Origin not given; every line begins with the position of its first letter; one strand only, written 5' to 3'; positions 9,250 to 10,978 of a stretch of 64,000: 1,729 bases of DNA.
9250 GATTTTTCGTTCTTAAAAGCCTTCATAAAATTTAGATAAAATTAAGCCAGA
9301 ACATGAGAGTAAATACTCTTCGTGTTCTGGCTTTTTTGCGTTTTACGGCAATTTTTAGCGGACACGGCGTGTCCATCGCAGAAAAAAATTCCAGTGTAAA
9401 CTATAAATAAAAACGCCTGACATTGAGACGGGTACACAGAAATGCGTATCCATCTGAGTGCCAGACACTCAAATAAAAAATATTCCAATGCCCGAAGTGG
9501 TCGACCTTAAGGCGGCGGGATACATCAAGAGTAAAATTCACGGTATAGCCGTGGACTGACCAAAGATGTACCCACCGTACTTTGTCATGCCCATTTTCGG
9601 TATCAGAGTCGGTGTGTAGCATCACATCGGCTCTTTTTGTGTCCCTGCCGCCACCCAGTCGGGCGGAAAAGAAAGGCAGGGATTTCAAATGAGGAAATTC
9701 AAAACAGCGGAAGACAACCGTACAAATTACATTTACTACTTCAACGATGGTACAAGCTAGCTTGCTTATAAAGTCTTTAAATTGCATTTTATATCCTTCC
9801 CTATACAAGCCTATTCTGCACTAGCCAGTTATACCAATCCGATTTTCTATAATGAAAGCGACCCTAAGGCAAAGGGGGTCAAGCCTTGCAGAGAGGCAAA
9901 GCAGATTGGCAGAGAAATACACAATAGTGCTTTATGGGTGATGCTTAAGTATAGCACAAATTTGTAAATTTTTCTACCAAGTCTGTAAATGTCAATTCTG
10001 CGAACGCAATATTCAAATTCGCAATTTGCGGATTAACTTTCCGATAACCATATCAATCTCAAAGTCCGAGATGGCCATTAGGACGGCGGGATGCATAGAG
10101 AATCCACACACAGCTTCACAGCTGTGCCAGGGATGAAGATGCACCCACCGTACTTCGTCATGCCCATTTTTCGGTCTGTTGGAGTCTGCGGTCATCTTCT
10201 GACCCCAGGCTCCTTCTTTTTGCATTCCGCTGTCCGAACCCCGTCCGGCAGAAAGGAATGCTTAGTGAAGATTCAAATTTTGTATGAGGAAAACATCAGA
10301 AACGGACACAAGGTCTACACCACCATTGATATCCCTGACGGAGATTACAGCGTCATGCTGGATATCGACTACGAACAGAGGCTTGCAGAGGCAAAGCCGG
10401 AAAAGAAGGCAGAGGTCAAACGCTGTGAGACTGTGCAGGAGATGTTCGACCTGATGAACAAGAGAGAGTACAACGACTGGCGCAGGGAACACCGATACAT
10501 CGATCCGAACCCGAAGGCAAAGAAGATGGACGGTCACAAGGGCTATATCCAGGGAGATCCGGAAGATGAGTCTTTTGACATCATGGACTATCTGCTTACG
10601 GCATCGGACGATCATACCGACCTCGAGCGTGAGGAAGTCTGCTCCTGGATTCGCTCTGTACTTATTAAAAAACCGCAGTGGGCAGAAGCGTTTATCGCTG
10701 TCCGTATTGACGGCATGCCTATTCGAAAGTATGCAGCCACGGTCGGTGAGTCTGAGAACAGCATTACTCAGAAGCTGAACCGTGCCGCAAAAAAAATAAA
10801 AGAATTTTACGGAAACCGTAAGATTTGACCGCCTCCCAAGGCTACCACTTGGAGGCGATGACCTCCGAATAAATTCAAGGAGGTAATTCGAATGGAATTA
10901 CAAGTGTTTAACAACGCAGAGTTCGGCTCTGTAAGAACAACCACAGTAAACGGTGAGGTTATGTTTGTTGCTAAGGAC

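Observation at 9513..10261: Two tandem ~170-nt structured leader elements with compensatory stem changes, each carrying its own intrinsic terminator, upstream of the prophage sigma-like gene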

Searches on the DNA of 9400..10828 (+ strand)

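Call 4: search_rna_families(source=window, start=9400, end=10350, threshold=evalue, max_evalue=10, show_alignments=3)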
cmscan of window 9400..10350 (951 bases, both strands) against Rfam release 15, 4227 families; matches with E-value up to 10: 4.
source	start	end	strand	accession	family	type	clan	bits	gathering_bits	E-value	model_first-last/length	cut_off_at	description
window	9900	9987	-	RF00826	mir-55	Gene; miRNA;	-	18.2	53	0.98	1-74/74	no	mir-55 microRNA precursor family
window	9406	9481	-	RF02630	Hrs12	Gene; sRNA;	-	18.1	70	4.6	1-87/87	no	Hfq-regulated sRNA 12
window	9738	9981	+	RF01967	RMST_6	Gene; lncRNA;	-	17.7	90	5.9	1-203/203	no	Rhabdomyosarcoma 2 associated transcript conserved region 6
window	10289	10322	-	RF02171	RFPL3-AS1_1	Gene; lncRNA;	-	12.2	70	3.5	58-88/88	no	RFPL3 antisense RNA 1 conserved region 1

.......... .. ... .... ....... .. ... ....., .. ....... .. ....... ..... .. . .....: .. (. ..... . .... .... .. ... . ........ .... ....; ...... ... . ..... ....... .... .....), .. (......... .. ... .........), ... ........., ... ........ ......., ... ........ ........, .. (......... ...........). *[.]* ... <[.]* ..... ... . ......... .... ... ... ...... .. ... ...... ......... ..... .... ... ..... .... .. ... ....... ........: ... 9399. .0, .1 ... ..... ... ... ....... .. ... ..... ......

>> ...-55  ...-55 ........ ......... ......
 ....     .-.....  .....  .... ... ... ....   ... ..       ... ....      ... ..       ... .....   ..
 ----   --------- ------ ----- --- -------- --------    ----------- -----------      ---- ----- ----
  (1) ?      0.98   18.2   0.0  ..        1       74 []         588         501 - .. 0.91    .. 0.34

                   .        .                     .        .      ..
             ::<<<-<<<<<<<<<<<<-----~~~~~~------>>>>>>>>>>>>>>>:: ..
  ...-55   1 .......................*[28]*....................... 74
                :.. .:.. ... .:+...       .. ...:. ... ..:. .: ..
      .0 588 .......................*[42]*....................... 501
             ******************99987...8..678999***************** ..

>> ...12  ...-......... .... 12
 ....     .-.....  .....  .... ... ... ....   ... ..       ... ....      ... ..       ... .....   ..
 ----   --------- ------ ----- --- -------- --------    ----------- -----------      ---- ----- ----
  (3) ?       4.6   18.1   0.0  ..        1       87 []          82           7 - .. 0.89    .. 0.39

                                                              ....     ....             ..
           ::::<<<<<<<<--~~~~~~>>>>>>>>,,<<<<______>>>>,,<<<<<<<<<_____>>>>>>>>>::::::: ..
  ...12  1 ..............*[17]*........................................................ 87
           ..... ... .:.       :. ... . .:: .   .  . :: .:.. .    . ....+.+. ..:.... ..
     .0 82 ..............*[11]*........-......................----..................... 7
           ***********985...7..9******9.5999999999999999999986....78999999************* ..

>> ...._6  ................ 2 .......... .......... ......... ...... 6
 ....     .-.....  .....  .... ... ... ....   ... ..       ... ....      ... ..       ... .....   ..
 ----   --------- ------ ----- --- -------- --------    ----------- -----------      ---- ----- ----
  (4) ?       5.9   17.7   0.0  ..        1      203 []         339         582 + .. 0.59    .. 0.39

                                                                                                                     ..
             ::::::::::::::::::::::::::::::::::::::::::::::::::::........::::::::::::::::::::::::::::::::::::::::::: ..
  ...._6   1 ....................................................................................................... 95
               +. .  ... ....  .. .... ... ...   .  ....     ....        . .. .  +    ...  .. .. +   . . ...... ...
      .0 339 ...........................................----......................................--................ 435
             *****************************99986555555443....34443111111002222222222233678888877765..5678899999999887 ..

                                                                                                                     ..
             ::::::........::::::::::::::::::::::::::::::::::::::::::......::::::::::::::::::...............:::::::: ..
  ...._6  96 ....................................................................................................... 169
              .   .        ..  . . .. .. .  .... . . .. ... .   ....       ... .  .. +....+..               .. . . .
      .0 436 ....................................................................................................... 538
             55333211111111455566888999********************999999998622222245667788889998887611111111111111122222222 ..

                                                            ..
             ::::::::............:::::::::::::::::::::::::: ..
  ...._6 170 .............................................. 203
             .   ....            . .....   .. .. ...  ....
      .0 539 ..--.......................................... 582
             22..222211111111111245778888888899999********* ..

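Call 11: search_dna_similar(query=window:9480-10300:+, collection=phages, mode=distant, max_rows=40)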
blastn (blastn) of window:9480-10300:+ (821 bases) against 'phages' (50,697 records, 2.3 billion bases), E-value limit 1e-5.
Records with a match: 3; places in all: 3; records where one place covers at least 80% of the query: 0.
Best place of each record, by identity: 60-80% 3.
By first word of the organism name: Streptococcus 1; Erysipelothrix 1; Ruminococcus 1.
By host as written in the record: Streptococcus uberis C8329 1; Erysipelothrix rhusiopathiae ZJ 1; Ruminococcus bicirculans (ex Liu et al. 2021) 1.
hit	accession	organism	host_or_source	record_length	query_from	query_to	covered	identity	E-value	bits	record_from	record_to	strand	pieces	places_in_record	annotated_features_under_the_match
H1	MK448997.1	Streptococcus phage Javan630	Streptococcus uberis C8329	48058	567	817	31%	74.8%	1e-31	143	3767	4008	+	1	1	none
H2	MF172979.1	Erysipelothrix phage phi1605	Erysipelothrix rhusiopathiae ZJ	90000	577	819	30%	73.2%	1e-23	116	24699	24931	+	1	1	hypothetical protein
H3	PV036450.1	Ruminococcus phage NatCom_38182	Ruminococcus bicirculans (ex Liu et al. ...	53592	567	738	21%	73.9%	5e-16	92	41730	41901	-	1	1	hypothetical protein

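Call 12: get_annotated_region(hit=H1, flank=3000)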
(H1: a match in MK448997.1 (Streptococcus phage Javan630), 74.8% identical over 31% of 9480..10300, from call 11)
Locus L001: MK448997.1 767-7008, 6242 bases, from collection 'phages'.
description: Streptococcus phage Javan630, complete genome.
organism: Streptococcus phage Javan630 (NCBI taxid 2548289)
taxonomy: Viruses; Duplodnaviria; Heunggongvirae; Uroviricota; Caudoviricetes
host: Streptococcus uberis C8329; source: -; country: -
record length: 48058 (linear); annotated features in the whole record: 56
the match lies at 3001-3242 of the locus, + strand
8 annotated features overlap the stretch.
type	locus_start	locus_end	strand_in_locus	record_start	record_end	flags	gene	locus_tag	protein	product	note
CDS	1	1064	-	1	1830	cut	-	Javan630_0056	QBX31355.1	ATPase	ATPase involved in DNA repair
CDS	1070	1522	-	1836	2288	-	-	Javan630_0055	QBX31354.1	hypothetical protein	-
CDS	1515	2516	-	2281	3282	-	-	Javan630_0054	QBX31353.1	hypothetical protein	-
CDS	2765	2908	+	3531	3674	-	-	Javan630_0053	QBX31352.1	hypothetical protein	-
CDS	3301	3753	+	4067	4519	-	-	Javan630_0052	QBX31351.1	hypothetical protein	-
CDS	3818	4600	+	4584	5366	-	-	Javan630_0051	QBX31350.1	antirepressor protein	-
CDS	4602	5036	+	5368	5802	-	-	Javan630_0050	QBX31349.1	hypothetical protein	FIG00520233: hypothetical protein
CDS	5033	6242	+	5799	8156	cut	-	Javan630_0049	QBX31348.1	DNA primase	-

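Call 13: get_annotated_region(hit=H2, flank=3000)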
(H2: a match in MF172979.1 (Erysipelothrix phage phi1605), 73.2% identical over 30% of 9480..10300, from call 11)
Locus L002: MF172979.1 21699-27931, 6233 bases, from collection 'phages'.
description: Erysipelothrix phage phi1605, complete genome.
organism: Erysipelothrix phage phi1605 (NCBI taxid 2006938)
taxonomy: Viruses; Duplodnaviria; Heunggongvirae; Uroviricota; Caudoviricetes
host: Erysipelothrix rhusiopathiae ZJ; source: swine; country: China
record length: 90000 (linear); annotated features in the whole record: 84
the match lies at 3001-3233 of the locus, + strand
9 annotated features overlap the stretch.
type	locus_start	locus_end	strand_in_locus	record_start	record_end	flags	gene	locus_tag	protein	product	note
CDS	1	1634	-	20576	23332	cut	-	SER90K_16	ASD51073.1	RecD-like DNA helicase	recD-like DNA helicase YrrC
CDS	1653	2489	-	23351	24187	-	-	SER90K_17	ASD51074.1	hypothetical protein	-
CDS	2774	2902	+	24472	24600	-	-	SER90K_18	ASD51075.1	hypothetical protein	-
CDS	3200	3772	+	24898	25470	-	-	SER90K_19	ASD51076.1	hypothetical protein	-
CDS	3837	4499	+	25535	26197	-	rha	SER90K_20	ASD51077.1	rha protein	rha protein, phage phi-80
CDS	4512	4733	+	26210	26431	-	-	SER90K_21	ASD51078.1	hypothetical protein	-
CDS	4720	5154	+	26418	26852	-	-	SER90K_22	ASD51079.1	hypothetical protein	-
CDS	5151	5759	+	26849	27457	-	-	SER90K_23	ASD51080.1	hypothetical protein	-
CDS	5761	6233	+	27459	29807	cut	-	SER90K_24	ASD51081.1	DNA primase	orf1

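Call 14: get_annotated_region(hit=H3, flank=3000)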
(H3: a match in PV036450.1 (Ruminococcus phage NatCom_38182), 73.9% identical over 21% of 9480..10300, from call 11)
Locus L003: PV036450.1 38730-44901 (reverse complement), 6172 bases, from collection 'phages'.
description: Ruminococcus phage NatCom_38182, complete genome.
organism: Ruminococcus phage NatCom_38182 (NCBI taxid 3403540)
taxonomy: Viruses; Duplodnaviria; Heunggongvirae; Uroviricota; Caudoviricetes; Ca. Heliusvirales
host: Ruminococcus bicirculans (ex Liu et al. 2021); source: human feces; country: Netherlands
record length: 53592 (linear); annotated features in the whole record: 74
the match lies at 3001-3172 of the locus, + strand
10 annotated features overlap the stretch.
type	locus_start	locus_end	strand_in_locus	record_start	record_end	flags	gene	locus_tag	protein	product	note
CDS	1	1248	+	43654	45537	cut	-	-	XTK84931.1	hypothetical protein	-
CDS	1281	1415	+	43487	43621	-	-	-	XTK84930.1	hypothetical protein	-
CDS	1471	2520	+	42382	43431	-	-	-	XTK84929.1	hypothetical protein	-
CDS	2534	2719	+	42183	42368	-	-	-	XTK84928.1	hypothetical protein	-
CDS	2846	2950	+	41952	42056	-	-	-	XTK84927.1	hypothetical protein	-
CDS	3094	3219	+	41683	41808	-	-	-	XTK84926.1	hypothetical protein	-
CDS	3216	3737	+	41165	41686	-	-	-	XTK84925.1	hypothetical protein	-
CDS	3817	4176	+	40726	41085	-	-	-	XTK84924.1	nucleoside 2-deoxyribosyltransferase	-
CDS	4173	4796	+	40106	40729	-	-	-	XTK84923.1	hypothetical protein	-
CDS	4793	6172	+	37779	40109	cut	-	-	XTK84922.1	DNA helicase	-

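Call 32: search_dna_similar(query=window:9745-10075:+, collection=phages, mode=distant, max_evalue=0.001)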
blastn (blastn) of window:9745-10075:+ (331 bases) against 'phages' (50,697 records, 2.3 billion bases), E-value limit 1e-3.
No match.

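Call 71: build_rna_model(alignment_id=A3, structure=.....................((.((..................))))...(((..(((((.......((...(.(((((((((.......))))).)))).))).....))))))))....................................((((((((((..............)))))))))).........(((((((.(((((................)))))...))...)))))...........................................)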
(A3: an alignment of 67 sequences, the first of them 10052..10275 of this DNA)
Model R1 built from alignment A3 (67 sequences, 287 columns); structure: as given.
model positions 230; base pairs 46; branch points 3; effective number of sequences 2.55; information 0.59 bits per position. Calibrated on 0.2 Mb of random sequence (short: E-values are rough).
structure used (alignment columns):
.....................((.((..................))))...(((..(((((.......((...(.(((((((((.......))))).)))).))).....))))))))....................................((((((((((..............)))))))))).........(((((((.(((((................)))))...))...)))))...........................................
